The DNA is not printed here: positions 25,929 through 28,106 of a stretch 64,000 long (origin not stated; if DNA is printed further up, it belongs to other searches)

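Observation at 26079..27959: Orphan MshE-like ATPase with tandem MshEN (c-di-GMP-binding type) motifs and an extra C-terminal four-CxxC zinc-ribbon tail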

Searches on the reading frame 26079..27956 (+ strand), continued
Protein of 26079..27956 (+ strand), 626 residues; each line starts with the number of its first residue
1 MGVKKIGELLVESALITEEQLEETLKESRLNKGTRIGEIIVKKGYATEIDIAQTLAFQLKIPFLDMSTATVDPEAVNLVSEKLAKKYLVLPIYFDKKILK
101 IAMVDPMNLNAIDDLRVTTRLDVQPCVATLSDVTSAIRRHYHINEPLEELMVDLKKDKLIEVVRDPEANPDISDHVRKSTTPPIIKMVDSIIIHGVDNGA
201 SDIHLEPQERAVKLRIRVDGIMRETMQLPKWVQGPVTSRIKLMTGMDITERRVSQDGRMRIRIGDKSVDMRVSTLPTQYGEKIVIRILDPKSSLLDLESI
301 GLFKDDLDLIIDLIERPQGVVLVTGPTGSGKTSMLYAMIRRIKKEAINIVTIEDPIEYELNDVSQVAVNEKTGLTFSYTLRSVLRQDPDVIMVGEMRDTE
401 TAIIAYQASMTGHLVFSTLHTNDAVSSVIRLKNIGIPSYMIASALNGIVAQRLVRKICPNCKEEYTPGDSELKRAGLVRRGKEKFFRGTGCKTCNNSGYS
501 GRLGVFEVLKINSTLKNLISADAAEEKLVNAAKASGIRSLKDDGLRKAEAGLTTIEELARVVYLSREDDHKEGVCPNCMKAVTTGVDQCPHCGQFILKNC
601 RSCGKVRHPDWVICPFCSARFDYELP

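Call 36: search_solved_structures(query=window:26079-27956:+, max_evalue=1e-20)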
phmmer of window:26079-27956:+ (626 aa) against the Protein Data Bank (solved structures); distinct sequences matched with E-value up to 1e-20: 20.
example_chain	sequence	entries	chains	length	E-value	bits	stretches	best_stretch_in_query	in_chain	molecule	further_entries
6f8l_G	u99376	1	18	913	3.9e-144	484.3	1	4-563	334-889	Type IV pilus assembly protein PilF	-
5zfr_A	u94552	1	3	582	3.3e-137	461.5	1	3-562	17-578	Type IV pilus biogenesis ATPase PilB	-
5tsg_B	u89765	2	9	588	8.9e-135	453.4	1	3-562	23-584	Type IV pilus biogenesis ATPase PilB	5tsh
6olj_C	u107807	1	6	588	1.5e-134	452.7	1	3-562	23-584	Type IV pilus biogenesis ATPase PilB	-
3jc8_Ba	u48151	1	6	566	1.1e-129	436.6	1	5-558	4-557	Type IV-A pilus assembly ATPase PilB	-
1p9r_A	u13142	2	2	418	1.2e-114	387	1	170-560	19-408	General secretion pathway protein E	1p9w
4ksr_A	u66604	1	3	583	1.8e-114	386.4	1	170-564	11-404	Type II secretion system protein E, Hemolysin-coregulated protein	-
4kss_A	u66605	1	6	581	2.1e-114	386.2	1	170-563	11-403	Type II secretion system protein E, hemolysin-coregulated protein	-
4pht_A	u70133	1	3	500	1.2e-113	383.7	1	89-562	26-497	General secretory pathway protein E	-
6ejf_A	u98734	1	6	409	7e-103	348.1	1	186-563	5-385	Type IV pilus assembly protein PilF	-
5oiu_A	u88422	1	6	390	1.1e-102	347.5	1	186-560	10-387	Type IV pilus assembly protein PilF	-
5it5_F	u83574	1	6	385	1.1e-102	347.4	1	186-560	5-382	ATP binding motif-containing protein PilF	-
2ewv_A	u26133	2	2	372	3.1e-36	128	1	190-457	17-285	twitching motility protein PilT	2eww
2gsz_A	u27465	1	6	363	3.6e-36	127.8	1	190-457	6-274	twitching motility protein PilT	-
8dze_A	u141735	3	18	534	4.2e-35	124.3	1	183-525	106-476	BfpD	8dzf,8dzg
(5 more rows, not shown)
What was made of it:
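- The protein is similar over its full length to solved PilB and PilF extension ATPases: 6f8l at 484 bits, and 5zfr, 5tsg and 3jc8 at 437-461 bits (call 36).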

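Call 37: list_cluster_members(proteins=[P0001, P0040, P0003, P0018, P0022, P0079])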
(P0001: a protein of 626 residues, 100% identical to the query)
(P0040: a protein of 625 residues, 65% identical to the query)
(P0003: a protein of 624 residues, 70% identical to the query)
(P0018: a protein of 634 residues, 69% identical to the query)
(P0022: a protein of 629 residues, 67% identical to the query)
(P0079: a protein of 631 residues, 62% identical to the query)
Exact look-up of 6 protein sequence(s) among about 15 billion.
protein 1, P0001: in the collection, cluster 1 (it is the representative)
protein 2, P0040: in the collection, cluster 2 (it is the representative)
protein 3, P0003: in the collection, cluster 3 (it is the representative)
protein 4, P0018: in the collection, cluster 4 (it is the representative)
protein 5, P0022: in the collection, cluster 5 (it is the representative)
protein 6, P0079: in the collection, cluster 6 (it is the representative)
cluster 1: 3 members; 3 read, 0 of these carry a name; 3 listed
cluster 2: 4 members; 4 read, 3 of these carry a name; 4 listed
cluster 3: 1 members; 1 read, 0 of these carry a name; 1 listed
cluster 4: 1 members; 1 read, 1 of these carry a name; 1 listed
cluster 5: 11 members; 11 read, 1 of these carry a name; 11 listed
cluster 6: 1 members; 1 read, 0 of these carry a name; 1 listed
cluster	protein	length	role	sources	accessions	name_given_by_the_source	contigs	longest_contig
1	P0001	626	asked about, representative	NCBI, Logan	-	-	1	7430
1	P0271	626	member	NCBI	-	-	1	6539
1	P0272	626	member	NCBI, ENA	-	-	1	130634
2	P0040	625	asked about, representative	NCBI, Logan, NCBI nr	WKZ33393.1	MAG: ATPase, T2SS/T4P/T4SS family [Thermodesulfobacteriota bacterium]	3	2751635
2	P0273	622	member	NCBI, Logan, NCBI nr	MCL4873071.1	Flp pilus assembly complex ATPase component TadA [bacterium]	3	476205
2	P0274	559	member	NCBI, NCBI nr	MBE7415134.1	MAG: type II/IV secretion system protein [Deltaproteobacteria bacterium] | type II/IV secretion system protein [Deltaproteobacteria bacterium]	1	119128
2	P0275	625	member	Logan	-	-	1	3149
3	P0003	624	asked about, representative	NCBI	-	-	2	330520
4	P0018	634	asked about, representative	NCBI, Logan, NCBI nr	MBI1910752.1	MAG: Flp pilus assembly complex ATPase component TadA [Deltaproteobacteria bacterium] | Flp pilus assembly complex ATPase component TadA [Deltaproteobacteria bacterium]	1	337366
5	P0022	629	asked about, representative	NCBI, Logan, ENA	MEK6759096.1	MAG: ATPase, T2SS/T4P/T4SS family [Deltaproteobacteria bacterium]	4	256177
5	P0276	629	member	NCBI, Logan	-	-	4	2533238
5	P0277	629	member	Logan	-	-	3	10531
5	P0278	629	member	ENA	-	-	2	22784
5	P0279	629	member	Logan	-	-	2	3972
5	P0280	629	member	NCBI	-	-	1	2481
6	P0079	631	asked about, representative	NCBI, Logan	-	-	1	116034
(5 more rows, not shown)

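Call 39: search_protein_families(library=pfam, proteins=[L008:2013-3629:-, L008:3929-4720:-, L008:4823-6589:-, L011:3513-4571:+, L011:4549-5520:+, L011:1839-3221:-, L011:7838-8335:+, L068:1218-1814:+, L068:1817-2266:+, L068:2343-3851:+], max_evalue=0.0001)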
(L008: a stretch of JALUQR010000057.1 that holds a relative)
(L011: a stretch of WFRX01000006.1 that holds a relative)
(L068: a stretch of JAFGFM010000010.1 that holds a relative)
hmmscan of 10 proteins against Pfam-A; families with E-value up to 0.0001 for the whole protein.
L008:2013-3629:- (539 aa): 1 family
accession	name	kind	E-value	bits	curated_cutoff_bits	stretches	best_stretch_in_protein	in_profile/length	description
PF13231.12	PMT_2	-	1e-15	58.7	26.1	1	71-232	2-159/160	Dolichyl-phosphate-mannose-protein mannosyltransferase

L008:3929-4720:- (264 aa): 3 families
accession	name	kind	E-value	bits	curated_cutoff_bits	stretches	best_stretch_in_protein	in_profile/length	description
PF00535.33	Glycos_transf_2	-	9.1e-28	97.7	23.3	1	10-168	1-162/168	Glycosyl transferase family 2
PF10111.15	Glyco_tranf_2_2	-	5.6e-05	23.2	27.3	1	10-107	1-98/276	Glycosyltransferase like family 2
PF13641.12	Glyco_tranf_2_3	-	6.4e-05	23.5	27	1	11-179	5-180/230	Glycosyltransferase like family 2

L008:4823-6589:- (589 aa): 1 family
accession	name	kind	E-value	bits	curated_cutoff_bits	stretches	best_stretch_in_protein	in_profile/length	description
PF13231.12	PMT_2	-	3.9e-10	40.6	26.1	1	150-257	31-137/160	Dolichyl-phosphate-mannose-protein mannosyltransferase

L011:3513-4571:+ (353 aa): 1 family
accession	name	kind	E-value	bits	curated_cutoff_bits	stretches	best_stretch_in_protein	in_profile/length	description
PF00990.26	GGDEF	-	1.5e-14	54.5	23.8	1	195-345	3-157/161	Diguanylate cyclase, GGDEF domain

L011:4549-5520:+ (324 aa): 2 families
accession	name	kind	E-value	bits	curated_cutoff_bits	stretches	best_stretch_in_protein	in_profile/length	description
PF08668.18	HDOD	-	2.8e-53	180.8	22.9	1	60-253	4-196/196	HDOD domain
PF01966.28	HD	-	5.4e-12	46.5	22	1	153-272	2-113/116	HD domain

L011:1839-3221:- (461 aa): 3 families
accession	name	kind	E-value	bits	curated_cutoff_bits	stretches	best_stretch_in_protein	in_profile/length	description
PF00990.26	GGDEF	-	9.1e-47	159.3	23.8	1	269-428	1-161/161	Diguanylate cyclase, GGDEF domain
PF13185.12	GAF_2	-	8.2e-11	42.7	28.6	1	126-256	4-135/136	GAF domain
PF01590.32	GAF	-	2.1e-07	32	22.4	1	126-255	2-132/133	GAF domain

L011:7838-8335:+ (166 aa): 0 families

L068:1218-1814:+ (199 aa): 1 family
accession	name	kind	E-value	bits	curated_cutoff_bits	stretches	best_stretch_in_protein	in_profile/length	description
PF00643.29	zf-B_box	-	2.7e-05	24.7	24.1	1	2-28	5-31/42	B-box zinc finger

L068:1817-2266:+ (150 aa): 1 family
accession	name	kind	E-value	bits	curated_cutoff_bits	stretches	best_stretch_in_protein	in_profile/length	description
PF07963.17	N_methyl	-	2.2e-09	36.9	21.2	1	4-27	3-26/27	Prokaryotic N-terminal methylation motif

L068:2343-3851:+ (503 aa): 5 families
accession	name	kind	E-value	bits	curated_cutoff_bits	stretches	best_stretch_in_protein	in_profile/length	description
PF13426.13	PAS_9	-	2.6e-19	69.9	27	2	356-457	3-103/103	PAS domain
PF00989.32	PAS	-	4.1e-18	65.9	22.6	2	351-411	8-68/113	PAS fold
PF08448.16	PAS_4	-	6.9e-14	52.5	23.1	1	352-457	3-107/110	PAS fold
PF13188.13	PAS_8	-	1.4e-08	34.8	21.8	0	216-261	5-50/65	PAS domain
PF08447.18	PAS_3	-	1.5e-07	32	25.6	0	367-445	2-81/89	PAS fold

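Call 42: search_protein_families(library=pfam, proteins=[L009:2875-5418:-, L009:1758-2270:+, L009:8421-9269:-, L009:9478-11100:-, L010:116-1750:-, L010:4381-7782:+, L010:7790-8812:+, L068:5033-5974:+, L068:6205-8571:+, L068:8592-10067:+], max_evalue=0.0001)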
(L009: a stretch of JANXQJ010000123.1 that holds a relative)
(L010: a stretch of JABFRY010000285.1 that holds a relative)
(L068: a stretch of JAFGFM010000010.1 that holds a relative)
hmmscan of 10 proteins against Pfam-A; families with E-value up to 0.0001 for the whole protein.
L009:2875-5418:- (848 aa): 6 families
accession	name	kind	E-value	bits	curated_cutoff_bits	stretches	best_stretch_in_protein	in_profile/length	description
PF07517.20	SecA_DEAD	-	1.9e-131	438.1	24.6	1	6-384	1-289/290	SecA DEAD-like domain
PF21090.3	P-loop_SecA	-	7.1e-82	274.4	27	2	400-500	1-101/205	SecA P-loop domain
PF07516.18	SecA_SW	-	5.5e-69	232.7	26.7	1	571-782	1-200/200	SecA Wing and Scaffold domain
PF01043.26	SecA_PP_bind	-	8.2e-45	152.4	23.5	1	232-341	2-110/110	SecA preprotein cross-linking domain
PF02810.21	SEC-C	-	5.6e-10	39.3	20.4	1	828-845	1-18/19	SEC-C motif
PF00270.35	DEAD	-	9.6e-07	29.1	26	1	99-216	18-131/167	DEAD/DEAH box helicase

L009:1758-2270:+ (171 aa): 0 families

L009:8421-9269:- (283 aa): 2 families
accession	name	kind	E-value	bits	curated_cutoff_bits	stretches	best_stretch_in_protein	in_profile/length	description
PF02110.20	HK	-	1.8e-78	263.8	27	1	29-269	3-244/247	Hydroxyethylthiazole kinase family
PF08543.17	Phos_pyr_kin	-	6.4e-05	22.9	27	1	83-238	66-225/246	Phosphomethylpyrimidine kinase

L009:9478-11100:- (541 aa): 0 families

L010:116-1750:- (545 aa): 4 families
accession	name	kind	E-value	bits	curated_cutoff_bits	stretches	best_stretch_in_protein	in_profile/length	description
PF01593.30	Amino_oxidase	-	7.3e-15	55.6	19.8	1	58-349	2-295/443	Flavin containing amine oxidoreductase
PF13450.12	NAD_binding_8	-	1.1e-12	48.4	21.9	1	52-115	1-66/68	NAD(P)-binding Rossmann-like domain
PF01266.30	DAO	-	1.5e-07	31.8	27.9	0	51-88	3-39/353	FAD dependent oxidoreductase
PF12831.13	FAD_oxidored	-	4.4e-05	23.4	27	0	51-89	3-41/416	FAD dependent oxidoreductase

L010:4381-7782:+ (1134 aa): 1 family
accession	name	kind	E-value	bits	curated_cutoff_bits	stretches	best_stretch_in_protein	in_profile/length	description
PF00496.27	SBP_bac_5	-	7.2e-66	223.2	32.4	1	619-1006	2-367/368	Bacterial extracellular solute-binding proteins, family 5 Middle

L010:7790-8812:+ (341 aa): 2 families
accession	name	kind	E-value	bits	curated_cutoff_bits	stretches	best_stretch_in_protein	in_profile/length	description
PF00528.27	BPD_transp_1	-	5e-36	124.6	26.4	1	132-339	2-183/184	Binding-protein-dependent transport system inner membrane component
PF19300.4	BPD_transp_1_N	-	3.5e-06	27.6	23.8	0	63-118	45-112/114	Binding-prot-dependent transport system membrane comp, N-term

L068:5033-5974:+ (314 aa): 1 family
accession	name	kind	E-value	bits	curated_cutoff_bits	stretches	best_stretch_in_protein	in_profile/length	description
PF02527.21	GidB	-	3.5e-40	137.7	27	1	121-282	4-163/184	rRNA small subunit methyltransferase G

L068:6205-8571:+ (789 aa): 3 families
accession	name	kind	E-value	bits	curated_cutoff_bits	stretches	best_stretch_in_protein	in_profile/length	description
PF00912.28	Transgly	-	4.3e-63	212.4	27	1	63-238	2-177/178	Transglycosylase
PF00905.27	Transpeptidase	-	1.4e-32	113.6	22.1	1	446-692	2-275/299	Penicillin binding protein transpeptidase domain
PF17092.11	PCB_OB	-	1.3e-11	45.6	27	1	326-443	1-111/111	Penicillin-binding protein OB-like domain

L068:8592-10067:+ (492 aa): 2 families
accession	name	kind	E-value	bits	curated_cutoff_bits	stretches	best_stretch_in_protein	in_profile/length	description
PF02782.22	FGGY_C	-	3.3e-35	122.1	27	1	260-447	2-197/198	FGGY family of carbohydrate kinases, C-terminal domain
PF00370.27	FGGY_N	-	6e-25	88.7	28.8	1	46-250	34-245/245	FGGY family of carbohydrate kinases, N-terminal domain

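Call 53: fold_search(model_id=the predicted structure, library=pdb)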
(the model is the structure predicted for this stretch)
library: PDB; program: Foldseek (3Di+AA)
matches with E <= 10: 1281; with E <= 0.001: 140
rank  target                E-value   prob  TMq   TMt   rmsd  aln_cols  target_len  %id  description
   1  5oiu_B                4.2e-40  1.00  0.44  0.69  13.8       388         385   41  Crystal structure of PilF type IV pilus assembly ATPase from Thermus thermophilus (released 2018-08-08)
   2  4pht_B                1.3e-39  1.00  0.39  0.55  22.4       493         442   35  ATPase GspE in complex with the cytoplasmic domain of GspL from the Vibrio vulnificus type II Secretion system (released 2014-11-26)
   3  4pht_C                2.5e-39  1.00  0.39  0.55  21.9       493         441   35  ATPase GspE in complex with the cytoplasmic domain of GspL from the Vibrio vulnificus type II Secretion system (released 2014-11-26)
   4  5oiu_C                3.0e-39  1.00  0.43  0.68  13.2       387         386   41  Crystal structure of PilF type IV pilus assembly ATPase from Thermus thermophilus (released 2018-08-08)
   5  4pht_A                3.7e-39  1.00  0.40  0.56  21.6       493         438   35  ATPase GspE in complex with the cytoplasmic domain of GspL from the Vibrio vulnificus type II Secretion system (released 2014-11-26)
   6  5tsh_E                8.2e-39  1.00  0.43  0.68  13.7       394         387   42  PilB from Geobacter metallireducens bound to AMP-PNP (released 2017-05-17)
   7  5it5_A                1.4e-38  1.00  0.44  0.69  14.3       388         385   41  Thermus thermophilus PilB core ATPase region (released 2016-10-19)
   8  5tsg_B                4.2e-38  1.00  0.44  0.69  13.8       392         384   42  PilB from Geobacter metallireducens bound to ADP (released 2017-05-17)
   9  5zfr_C                1.1e-37  1.00  0.44  0.69  11.9       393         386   42  Crystal structure of PilB, an extension ATPase motor of Type IV pilus, from Geobacter sulfurreducens (released 2018-09-19)
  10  1p9w                  1.8e-37  1.00  0.43  0.67  13.3       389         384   44  Crystal Structure of Vibrio cholerae putative NTPase EpsE (released 2003-10-14)
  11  5tsh_F                2.5e-37  1.00  0.43  0.69  13.7       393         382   42  PilB from Geobacter metallireducens bound to AMP-PNP (released 2017-05-17)
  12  5tsh_C                2.7e-37  1.00  0.43  0.69  14.3       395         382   42  PilB from Geobacter metallireducens bound to AMP-PNP (released 2017-05-17)
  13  5zfr_A                4.7e-37  1.00  0.43  0.68  14.6       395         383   42  Crystal structure of PilB, an extension ATPase motor of Type IV pilus, from Geobacter sulfurreducens (released 2018-09-19)
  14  5zfr_B                5.2e-37  1.00  0.43  0.67  13.2       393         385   43  Crystal structure of PilB, an extension ATPase motor of Type IV pilus, from Geobacter sulfurreducens (released 2018-09-19)
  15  4ksr_A                5.8e-37  1.00  0.41  0.49  12.8       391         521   42  Crystal Structure of the Vibrio cholerae ATPase GspE Hexamer (released 2013-09-04)
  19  5tsg_C                4.2e-36  1.00  0.43  0.69  14.0       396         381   42  PilB from Geobacter metallireducens bound to ADP (released 2017-05-17)
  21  5tsg_D                9.6e-36  1.00  0.44  0.69  12.1       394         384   41  PilB from Geobacter metallireducens bound to ADP (released 2017-05-17)
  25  3jc8_Ba               2.0e-24  1.00  0.27  0.35  19.4       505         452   33  Architectural model of the type IVa pilus machine in a piliated state (released 2016-03-16)
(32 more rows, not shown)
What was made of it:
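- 26619..27758 (+): T2SSE ATPase core (residues 181-560). It includes Walker A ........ (residues 325-332, nt 27051-27074), the EDPIE Asp box (353-357), Walker B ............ (387-398) and the His box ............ (411-422). The fold matches PilF, PilB and GspE at E 1e-37 to 1e-40 (call 53).
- Closest known: Type IVa pilus extension ATPase PilB. Same: It aligns end to end over residues 3-563 (call 36) at about 41-42% identity in the core (call 53).
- The core fold matches at E about 1e-40 (call 53).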

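Call 60: find_encoding_contigs(protein=P0087, flank=8000, max_places=1)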
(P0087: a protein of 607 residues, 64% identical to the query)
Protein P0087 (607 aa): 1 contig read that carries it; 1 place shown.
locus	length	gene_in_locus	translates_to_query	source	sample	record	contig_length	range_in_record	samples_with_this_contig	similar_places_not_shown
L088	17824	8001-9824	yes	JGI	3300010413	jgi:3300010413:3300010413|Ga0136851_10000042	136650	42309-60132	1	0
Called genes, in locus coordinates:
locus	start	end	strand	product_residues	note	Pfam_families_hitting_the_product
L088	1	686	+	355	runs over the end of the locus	PF13102:Phage_int_SAM_5 (weak), PF00589:Phage_integrase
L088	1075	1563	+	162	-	-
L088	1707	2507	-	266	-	PF00535:Glycos_transf_2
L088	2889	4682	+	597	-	PF00515:TPR_1, PF07719:TPR_2, PF13181:TPR_8 (weak), PF13432:TPR_16 (weak), PF13371:TPR_9 (weak), PF13414:TPR_11 (weak), PF00515:TPR_1, PF07719:TPR_2 (weak), +8 more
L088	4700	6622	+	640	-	PF00515:TPR_1, PF07719:TPR_2 (weak), PF13414:TPR_11 (weak), PF00515:TPR_1, PF07719:TPR_2 (weak), PF13371:TPR_9 (weak), PF13414:TPR_11 (weak), PF00515:TPR_1, +9 more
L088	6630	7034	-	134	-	PF00115:COX1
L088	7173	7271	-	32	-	-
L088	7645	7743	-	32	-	-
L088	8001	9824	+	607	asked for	PF05157:MshEN, PF00437:T2SSE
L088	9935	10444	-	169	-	PF00034:Cytochrom_C, PF13442:Cytochrome_CBB3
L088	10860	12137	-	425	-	PF02403:Seryl_tRNA_N, PF00587:tRNA-synt_2b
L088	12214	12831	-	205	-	PF02441:Flavoprotein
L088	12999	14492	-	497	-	PF00089:Trypsin, PF13365:Trypsin_2, PF00595:PDZ, PF13180:PDZ_2, PF17820:PDZ_6, PF00595:PDZ, PF13180:PDZ_2, PF17820:PDZ_6, +2 more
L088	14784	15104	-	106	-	PF08899:DUF1844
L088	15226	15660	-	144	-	PF00011:HSP20, PF17886:ArsA_HSP20 (weak)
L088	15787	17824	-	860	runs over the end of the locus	PF02861:Clp_N, PF23569:NBD_SMAX1, PF00004:AAA, PF17871:AAA_lid_9, PF00004:AAA, PF07724:AAA_2, PF07728:AAA_5, PF10431:ClpB_D2-small, +6 more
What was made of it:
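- L088 also has a c-type cytochrome next door (call 60).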

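Call 61: find_encoding_contigs(protein=P0112, flank=8000, max_places=1)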
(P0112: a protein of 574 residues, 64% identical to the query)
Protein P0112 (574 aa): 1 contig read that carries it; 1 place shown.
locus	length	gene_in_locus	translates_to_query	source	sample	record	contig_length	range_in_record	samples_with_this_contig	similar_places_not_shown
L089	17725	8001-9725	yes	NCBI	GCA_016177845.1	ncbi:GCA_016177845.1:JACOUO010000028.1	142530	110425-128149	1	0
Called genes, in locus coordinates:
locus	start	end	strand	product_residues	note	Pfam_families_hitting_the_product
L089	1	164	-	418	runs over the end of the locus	PF00464:SHMT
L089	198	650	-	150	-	PF02502:LacAB_rpiB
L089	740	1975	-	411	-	PF00109:ketoacyl-synt, PF02801:Ketoacyl-synt_C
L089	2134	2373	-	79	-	PF14573:PP-binding_2 (weak), PF00550:PP-binding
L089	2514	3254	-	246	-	PF00106:adh_short, PF08659:KR, PF13561:adh_short_C2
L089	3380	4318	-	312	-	PF00698:Acyl_transf_1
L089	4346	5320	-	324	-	PF00109:ketoacyl-synt (faint), PF08392:FAE1_CUT1_RppA (weak), PF00108:Thiolase_N, PF08545:ACP_syn_III, PF08541:ACP_syn_III_C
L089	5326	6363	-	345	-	PF02504:FA_synthesis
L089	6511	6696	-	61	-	PF01783:Ribosomal_L32p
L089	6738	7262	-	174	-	PF02620:YceD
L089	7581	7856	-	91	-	-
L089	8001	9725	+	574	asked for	PF05157:MshEN, PF00437:T2SSE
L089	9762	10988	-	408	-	PF11845:Tll0287-like, PF00990:GGDEF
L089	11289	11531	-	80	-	-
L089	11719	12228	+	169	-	PF14499:DUF4437, PF12973:Cupin_7, PF07883:Cupin_2 (weak)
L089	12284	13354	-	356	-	PF01208:URO-D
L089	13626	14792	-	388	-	PF12704:MacB_PCD, PF02687:FtsX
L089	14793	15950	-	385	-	PF12704:MacB_PCD, PF02687:FtsX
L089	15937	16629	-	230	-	PF03193:RsgA_GTPase (weak), PF00005:ABC_tran, PF13304:AAA_21 (faint)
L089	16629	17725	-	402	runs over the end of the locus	PF25917:BSH_RND (weak), PF25885:HH_EMRA (weak), PF25876:HH_MFP_RND, PF25954:Beta-barrel_RND_2, PF25975:CzcB_C (weak), PF25989:YknX_C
